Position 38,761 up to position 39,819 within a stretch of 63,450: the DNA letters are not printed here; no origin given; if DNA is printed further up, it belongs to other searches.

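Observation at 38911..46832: Divergent block pairing a pyruvate aldolase with a KdsB-like CMP-transferase: candidate PEP-independent keto-deoxy sugar acid pathway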

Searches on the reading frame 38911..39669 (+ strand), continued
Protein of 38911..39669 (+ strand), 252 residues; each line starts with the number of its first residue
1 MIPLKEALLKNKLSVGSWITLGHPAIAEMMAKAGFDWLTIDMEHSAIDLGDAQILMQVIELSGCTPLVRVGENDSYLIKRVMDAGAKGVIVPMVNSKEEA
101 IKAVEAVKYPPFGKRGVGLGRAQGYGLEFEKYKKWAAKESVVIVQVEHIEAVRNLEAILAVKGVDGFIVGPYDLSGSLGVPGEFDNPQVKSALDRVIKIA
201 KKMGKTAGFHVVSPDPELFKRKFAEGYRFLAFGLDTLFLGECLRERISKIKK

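Call 28: find_related_loci(query=A3, collection=genome_contigs, flank=10000)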
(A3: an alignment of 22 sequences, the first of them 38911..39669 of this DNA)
Query A3 (252 aa) in genome_contigs; peptide patterns used: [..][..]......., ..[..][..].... (x = any residue, [..] = any of these).
599 stretches matched a pattern (row limit reached: there are more); 598 encode a relative of the query (tblastn E <= 1e-3); the best 80 are kept; 80 distinct loci.
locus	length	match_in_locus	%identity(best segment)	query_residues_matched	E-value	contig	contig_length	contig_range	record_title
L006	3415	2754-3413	79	4-223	6e-120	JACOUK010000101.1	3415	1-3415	MAG: Candidatus Spechtbacteria bacterium isolate NC_groundwater_68_Pr7_S-0.65um_47_12 FFV18_Sp65_scaffold_762227, whole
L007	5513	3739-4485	67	4-252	2e-111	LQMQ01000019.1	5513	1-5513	MAG: Candidatus Hadarchaeum yellowstonense isolate YNP_45 contig_124_17209, whole genome shotgun sequence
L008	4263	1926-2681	67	1-252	5e-111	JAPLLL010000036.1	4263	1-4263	MAG: Candidatus Omnitrophota bacterium isolate LacPavin_0419_WC90_MAG_48_6 LacPavin_0419_WC90_scaffold_1152288, whole ge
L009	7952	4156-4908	65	2-252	5e-110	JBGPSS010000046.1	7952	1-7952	MAG: Candidatus Hadarchaeia archaeon isolate OBJ1_062018_130_12 k141_1193391_length_7952_cov_6.0000, whole genome shotgu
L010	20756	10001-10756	63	1-252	7e-108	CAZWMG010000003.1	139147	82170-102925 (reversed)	MAG TPA_asm: uncultured Planctomycetia bacterium isolate SRP167671_co1_128 genome assembly, contig: NODE_87_length_13914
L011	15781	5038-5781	63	4-251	2e-107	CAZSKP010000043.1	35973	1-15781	MAG TPA_asm: uncultured bacterium isolate binchicken_co294_12 genome assembly, contig: NODE_1608_length_35973_cov_7.7024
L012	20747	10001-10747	63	4-252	3e-107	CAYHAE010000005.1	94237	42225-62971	MAG TPA_asm: uncultured Planctomycetia bacterium isolate ERP119294_co1_439 genome assembly, contig: NODE_223_length_9423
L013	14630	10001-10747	63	4-252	4e-107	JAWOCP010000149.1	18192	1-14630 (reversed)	MAG: Dehalococcoidia bacterium isolate BLK5-1.bin.32 k191_556986, whole genome shotgun sequence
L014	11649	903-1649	65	4-252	9e-107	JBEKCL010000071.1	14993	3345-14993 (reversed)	MAG: Dehalococcoidia bacterium isolate SPRUCE 159 SPRUCE_159_71, whole genome shotgun sequence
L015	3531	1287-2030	65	4-251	2e-108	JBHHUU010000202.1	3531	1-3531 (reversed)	MAG: Nitrospirota bacterium isolate S.5.sp1_bin.40 NODE_12517_length_3531_cov_6.658803, whole genome shotgun sequence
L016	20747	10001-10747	65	4-252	9e-107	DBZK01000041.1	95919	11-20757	MAG TPA_asm: Dehalococcoidia bacterium UBA1162 UBA1162_contig_17610, whole genome shotgun sequence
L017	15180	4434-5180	62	4-252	2e-106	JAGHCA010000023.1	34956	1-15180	MAG: Dehalococcoidia bacterium isolate AUK270 PB_MBMC_224_c_000000000046, whole genome shotgun sequence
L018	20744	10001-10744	63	4-251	4e-106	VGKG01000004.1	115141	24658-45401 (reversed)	MAG: Candidatus Omnitrophota bacterium isolate M_DeepCast_200m_m2_189 M_DeepCast_200m_m2_189_Ga0194113_10000046, whole g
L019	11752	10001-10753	62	1-251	1e-105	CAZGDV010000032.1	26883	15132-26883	MAG TPA_asm: uncultured Dehalococcoidia bacterium isolate binchicken_co334_68 genome assembly, contig: NODE_2922_length_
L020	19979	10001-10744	62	4-251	8e-105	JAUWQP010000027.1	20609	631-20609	MAG: Chloroflexota bacterium isolate CSMAG_2505 CSMAG_2505_k141_584632_length_20609_cov_11.9882, whole genome shotgun se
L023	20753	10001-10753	62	1-251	2e-104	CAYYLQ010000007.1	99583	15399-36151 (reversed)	MAG TPA_asm: uncultured Nitrospirales bacterium isolate SRP273308_co1_254 genome assembly, contig: NODE_217_length_99583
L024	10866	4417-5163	61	4-252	4e-104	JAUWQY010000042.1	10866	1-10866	MAG: Dehalococcoidia bacterium isolate CSMAG_2514 CSMAG_2514_k141_722183_length_10866_cov_755.1740, whole genome shotgun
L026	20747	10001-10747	61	4-252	5e-104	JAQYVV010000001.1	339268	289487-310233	MAG: Desulfurivibrionaceae bacterium isolate SF_100_bin22 SF_100_bin.22.orig_100_contig-145_9, whole genome shotgun sequ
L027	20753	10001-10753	62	1-251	2e-103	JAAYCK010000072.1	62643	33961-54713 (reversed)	MAG: Syntrophomonadaceae bacterium isolate AS06rmzACSIP_426 352785_AS06, whole genome shotgun sequence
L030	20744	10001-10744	60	4-251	6e-103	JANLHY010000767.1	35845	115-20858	MAG: Candidatus Brocadiaceae bacterium isolate S40-1 k99_350527, whole genome shotgun sequence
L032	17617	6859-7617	63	1-251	2e-101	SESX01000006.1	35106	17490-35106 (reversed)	MAG: Candidatus Acetocimmeria pyornia isolate JdFRolivine-5 6, whole genome shotgun sequence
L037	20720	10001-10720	62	11-250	1e-100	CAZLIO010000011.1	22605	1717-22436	MAG TPA_asm: uncultured Pirellulales bacterium isolate SRP214966_co6_189 genome assembly, contig: NODE_1219_length_22605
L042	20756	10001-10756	59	1-252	3e-99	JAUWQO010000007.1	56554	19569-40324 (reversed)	MAG: Desulfobacterales bacterium isolate CSMAG_2504 CSMAG_2504_k141_847375_length_56554_cov_30.9889, whole genome shotgu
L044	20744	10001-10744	61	4-251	1e-99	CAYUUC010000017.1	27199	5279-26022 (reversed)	MAG TPA_asm: uncultured Spirochaetia bacterium isolate binchicken_co8_163 genome assembly, contig: NODE_2460_length_2719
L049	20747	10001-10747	58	4-252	1e-97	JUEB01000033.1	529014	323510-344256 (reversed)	MAG: Peptococcaceae bacterium BICA1-7 BICA1a_1202110, whole genome shotgun sequence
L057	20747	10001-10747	57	4-252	1e-95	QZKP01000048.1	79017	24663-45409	MAG: Desulfarculus sp. isolate SURF_10 Ga0104751_1000299, whole genome shotgun sequence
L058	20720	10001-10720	62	12-251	1e-95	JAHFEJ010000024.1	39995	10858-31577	MAG: Nitrospinales bacterium isolate nzgw266 NODE_260_length_39996_cov_3.712577, whole genome shotgun sequence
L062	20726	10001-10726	56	4-245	1e-93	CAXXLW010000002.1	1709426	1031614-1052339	MAG: Desulfamplus sp. isolate 82e8c6d0-3d9d-4aa8-81a7-685ccd8d78ba genome assembly, contig: contig_2, whole genome shotg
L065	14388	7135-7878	54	4-251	1e-92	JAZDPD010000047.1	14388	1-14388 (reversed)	MAG: Candidatus Omnitrophota bacterium isolate MEGAHIT-group-0.817 k141_15062736, whole genome shotgun sequence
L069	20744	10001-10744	57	4-251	2e-92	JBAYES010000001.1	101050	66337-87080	MAG: Candidatus Omnitrophota bacterium isolate SO_2016_CLC_T2_83 scaffold00033_PH3_Jul20_2016, whole genome shotgun sequ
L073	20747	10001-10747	56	4-252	6e-92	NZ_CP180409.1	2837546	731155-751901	Sulfurimonas sp. CS5 chromosome, complete genome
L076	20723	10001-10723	61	4-244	6e-97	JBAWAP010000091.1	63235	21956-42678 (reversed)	MAG: Anaerolineae bacterium isolate MFD04381_ilm_asm_bin11 k127_2828, whole genome shotgun sequence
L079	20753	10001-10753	56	1-251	4e-91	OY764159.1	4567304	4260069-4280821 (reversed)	MAG: Syntrophales bacterium isolate 28fc5764-0b9a-428c-a12f-8ca866e14e1d genome assembly, chromosome: 1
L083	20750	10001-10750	56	2-251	3e-91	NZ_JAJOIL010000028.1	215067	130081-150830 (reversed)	MAG: Seleniivibrio sp. isolate S2C1195 S2CNODE_3_length_215067_cov_10.147320, whole genome shotgun sequence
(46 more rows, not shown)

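Call 32: search_protein_families(library=pfam, proteins=[L016:7918-8610:+, L016:8589-9986:+, L016:11754-12386:+, L016:12774-13535:+, L016:13513-14595:+, L026:7901-8587:+, L026:8591-9778:+, L026:11709-12587:+, L026:12718-13353:+, L026:13350-14279:+], max_evalue=0.001)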
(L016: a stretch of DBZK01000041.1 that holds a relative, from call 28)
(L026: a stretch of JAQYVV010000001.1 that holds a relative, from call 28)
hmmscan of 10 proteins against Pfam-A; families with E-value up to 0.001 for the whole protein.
L016:7918-8610:+ (230 aa): 1 family
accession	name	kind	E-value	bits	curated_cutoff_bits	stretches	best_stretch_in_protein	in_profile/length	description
PF02348.25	CTP_transf_3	-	8.8e-22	78.4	22.6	1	9-223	2-208/217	Cytidylyltransferase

L016:8589-9986:+ (465 aa): 0 families

L016:11754-12386:+ (210 aa): 2 families
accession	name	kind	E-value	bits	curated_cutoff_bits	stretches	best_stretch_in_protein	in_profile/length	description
PF13580.11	SIS_2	-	3.5e-14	53.4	27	1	37-158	17-137/138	SIS domain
PF01380.27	SIS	-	7.9e-10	39.1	25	1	114-185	43-115/131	SIS domain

L016:12774-13535:+ (253 aa): 4 families
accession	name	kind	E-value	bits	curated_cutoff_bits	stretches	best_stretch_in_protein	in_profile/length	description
PF13561.12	adh_short_C2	-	1.2e-53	182.6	27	1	17-250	1-235/236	Enoyl-(Acyl carrier protein) reductase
PF00106.31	adh_short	-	8.1e-48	162.9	26.6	1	11-202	1-192/195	short chain dehydrogenase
PF08659.16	KR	-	1.3e-07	32.1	22.6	1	13-164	3-154/180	KR domain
PF23441.1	SDR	-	1.6e-06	28.2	27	1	113-249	117-254/258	SDR-like rossmann domain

L016:13513-14595:+ (360 aa): 3 families
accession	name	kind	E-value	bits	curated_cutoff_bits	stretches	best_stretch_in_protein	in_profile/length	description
PF24621.2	DHQS_C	-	1.1e-35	123.1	27.6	1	179-319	1-144/144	3-dehydroquinate synthase C-terminal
PF01761.26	DHQ_synthase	-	6.6e-35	119.7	24.2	1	65-173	2-110/115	3-dehydroquinate synthase N-terminal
PF13685.12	Fe-ADH_2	-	0.0002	21.9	28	1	29-145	12-122/149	Iron-containing alcohol dehydrogenase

L026:7901-8587:+ (228 aa): 1 family
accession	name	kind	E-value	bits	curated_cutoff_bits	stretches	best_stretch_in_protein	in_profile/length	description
PF02348.25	CTP_transf_3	-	5e-22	79.2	22.6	1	6-178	2-157/217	Cytidylyltransferase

L026:8591-9778:+ (395 aa): 0 families

L026:11709-12587:+ (292 aa): 9 families
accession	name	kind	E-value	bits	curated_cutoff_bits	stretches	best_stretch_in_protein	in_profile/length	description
PF01370.27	Epimerase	-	4.7e-45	154.3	20.9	1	3-207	1-229/240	NAD dependent epimerase/dehydratase family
PF16363.11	GDP_Man_Dehyd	-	1.5e-30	107.3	27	1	5-257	2-298/332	GDP-mannose 4,6 dehydratase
PF01073.25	3Beta_HSD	-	7e-21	74.9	22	1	4-116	1-120/280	3-beta hydroxysteroid dehydrogenase/isomerase family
PF13460.12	NAD_binding_10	-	1.9e-14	54.4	27.2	1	7-159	1-152/184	NAD(P)H-binding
PF02719.21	Polysacc_synt_2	-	7.3e-14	52.1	20.2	1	4-209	2-223/293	Polysaccharide biosynthesis protein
PF04321.23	RmlD_sub_bind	-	2.2e-11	43.8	27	1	1-173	1-169/287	RmlD substrate binding domain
PF05368.20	NmrA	-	2.9e-08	34.1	27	1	2-256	4-255/298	NmrA-like family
PF07993.18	NAD_binding_4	-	2.9e-07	30.4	20.1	1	50-118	77-143/258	Male sterility protein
PF00070.33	Pyr_redox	-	0.00021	22.2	22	1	5-52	3-52/82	Pyridine nucleotide-disulphide oxidoreductase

L026:12718-13353:+ (211 aa): 3 families
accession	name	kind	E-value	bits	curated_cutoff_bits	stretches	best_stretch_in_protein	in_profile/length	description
PF13419.12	HAD_2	-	1.6e-18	67.9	23.8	1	6-184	1-176/178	Haloacid dehalogenase-like hydrolase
PF00702.32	Hydrolase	-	4.7e-17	63.4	26.4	1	3-175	1-186/191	haloacid dehalogenase-like hydrolase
PF12710.13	HAD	-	4.3e-09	37.5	27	1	6-173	1-185/189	haloacid dehalogenase-like hydrolase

L026:13350-14279:+ (309 aa): 0 families

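Call 34: search_solved_structures(query=window:38911-39669:+, max_evalue=1e-10, show_alignments=2)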
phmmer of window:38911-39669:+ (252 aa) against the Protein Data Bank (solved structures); distinct sequences matched with E-value up to 1e-10: 21.
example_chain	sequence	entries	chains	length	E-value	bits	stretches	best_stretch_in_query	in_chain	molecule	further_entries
2vws_A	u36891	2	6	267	3.8e-48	167.1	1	3-251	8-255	YFAU, 2-KETO-3-DEOXY SUGAR ALDOLASE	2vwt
7v8t_A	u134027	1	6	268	3.8e-47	163.8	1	5-250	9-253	2,4-dihydroxyhept-2-ene-1,7-dioic acid aldolase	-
4b5s_A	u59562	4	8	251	1.7e-43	151.8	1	5-242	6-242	4-HYDROXY-2-OXO-HEPTANE-1,7-DIOATE ALDOLASE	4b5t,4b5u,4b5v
2v5j_A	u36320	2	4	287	2.6e-43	151.3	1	5-242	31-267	2,4-DIHYDROXYHEPT-2-ENE-1,7-DIOIC ACID ALDOLASE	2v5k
4b5w_A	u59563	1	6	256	1.2e-42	149.1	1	5-242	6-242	4-HYDROXY-2-OXO-HEPTANE-1,7-DIOATE ALDOLASE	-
4b5x_A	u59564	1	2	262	2.5e-42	148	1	5-242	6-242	4-HYDROXY-2-OXO-HEPTANE-1,7-DIOATE ALDOLASE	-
1dxe_A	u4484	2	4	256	1.8e-40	142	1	5-236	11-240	2-DEHYDRO-3-DEOXY-GALACTARATE ALDOLASE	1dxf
7et8_A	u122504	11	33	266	6.2e-40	140.2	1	8-251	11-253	4-hydroxy-2-oxoheptanedioate aldolase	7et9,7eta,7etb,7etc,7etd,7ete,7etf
4mf4_A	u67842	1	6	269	3.4e-37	131.2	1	15-250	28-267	HpcH/HpaI aldolase/citrate lyase family protein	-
3qz6_A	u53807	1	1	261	3.4e-36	128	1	4-213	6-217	HpcH/HpaI aldolase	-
7nr1_A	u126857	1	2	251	7e-33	117.1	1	14-247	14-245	HpcH/HpaI aldolase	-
6r62_A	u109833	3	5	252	7.1e-33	117.1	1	14-247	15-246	HpcH/HpaI aldolase | hydroxyketoacid aldolase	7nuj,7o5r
7nnk_A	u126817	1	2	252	7.1e-33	117.1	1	14-247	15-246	HpcH/HpaI aldolase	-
7o5i_A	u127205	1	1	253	7.2e-33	117.1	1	14-247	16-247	HpcH/HpaI aldolase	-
8adq_A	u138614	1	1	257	7.6e-33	117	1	14-247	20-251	HpcH/HpaI aldolase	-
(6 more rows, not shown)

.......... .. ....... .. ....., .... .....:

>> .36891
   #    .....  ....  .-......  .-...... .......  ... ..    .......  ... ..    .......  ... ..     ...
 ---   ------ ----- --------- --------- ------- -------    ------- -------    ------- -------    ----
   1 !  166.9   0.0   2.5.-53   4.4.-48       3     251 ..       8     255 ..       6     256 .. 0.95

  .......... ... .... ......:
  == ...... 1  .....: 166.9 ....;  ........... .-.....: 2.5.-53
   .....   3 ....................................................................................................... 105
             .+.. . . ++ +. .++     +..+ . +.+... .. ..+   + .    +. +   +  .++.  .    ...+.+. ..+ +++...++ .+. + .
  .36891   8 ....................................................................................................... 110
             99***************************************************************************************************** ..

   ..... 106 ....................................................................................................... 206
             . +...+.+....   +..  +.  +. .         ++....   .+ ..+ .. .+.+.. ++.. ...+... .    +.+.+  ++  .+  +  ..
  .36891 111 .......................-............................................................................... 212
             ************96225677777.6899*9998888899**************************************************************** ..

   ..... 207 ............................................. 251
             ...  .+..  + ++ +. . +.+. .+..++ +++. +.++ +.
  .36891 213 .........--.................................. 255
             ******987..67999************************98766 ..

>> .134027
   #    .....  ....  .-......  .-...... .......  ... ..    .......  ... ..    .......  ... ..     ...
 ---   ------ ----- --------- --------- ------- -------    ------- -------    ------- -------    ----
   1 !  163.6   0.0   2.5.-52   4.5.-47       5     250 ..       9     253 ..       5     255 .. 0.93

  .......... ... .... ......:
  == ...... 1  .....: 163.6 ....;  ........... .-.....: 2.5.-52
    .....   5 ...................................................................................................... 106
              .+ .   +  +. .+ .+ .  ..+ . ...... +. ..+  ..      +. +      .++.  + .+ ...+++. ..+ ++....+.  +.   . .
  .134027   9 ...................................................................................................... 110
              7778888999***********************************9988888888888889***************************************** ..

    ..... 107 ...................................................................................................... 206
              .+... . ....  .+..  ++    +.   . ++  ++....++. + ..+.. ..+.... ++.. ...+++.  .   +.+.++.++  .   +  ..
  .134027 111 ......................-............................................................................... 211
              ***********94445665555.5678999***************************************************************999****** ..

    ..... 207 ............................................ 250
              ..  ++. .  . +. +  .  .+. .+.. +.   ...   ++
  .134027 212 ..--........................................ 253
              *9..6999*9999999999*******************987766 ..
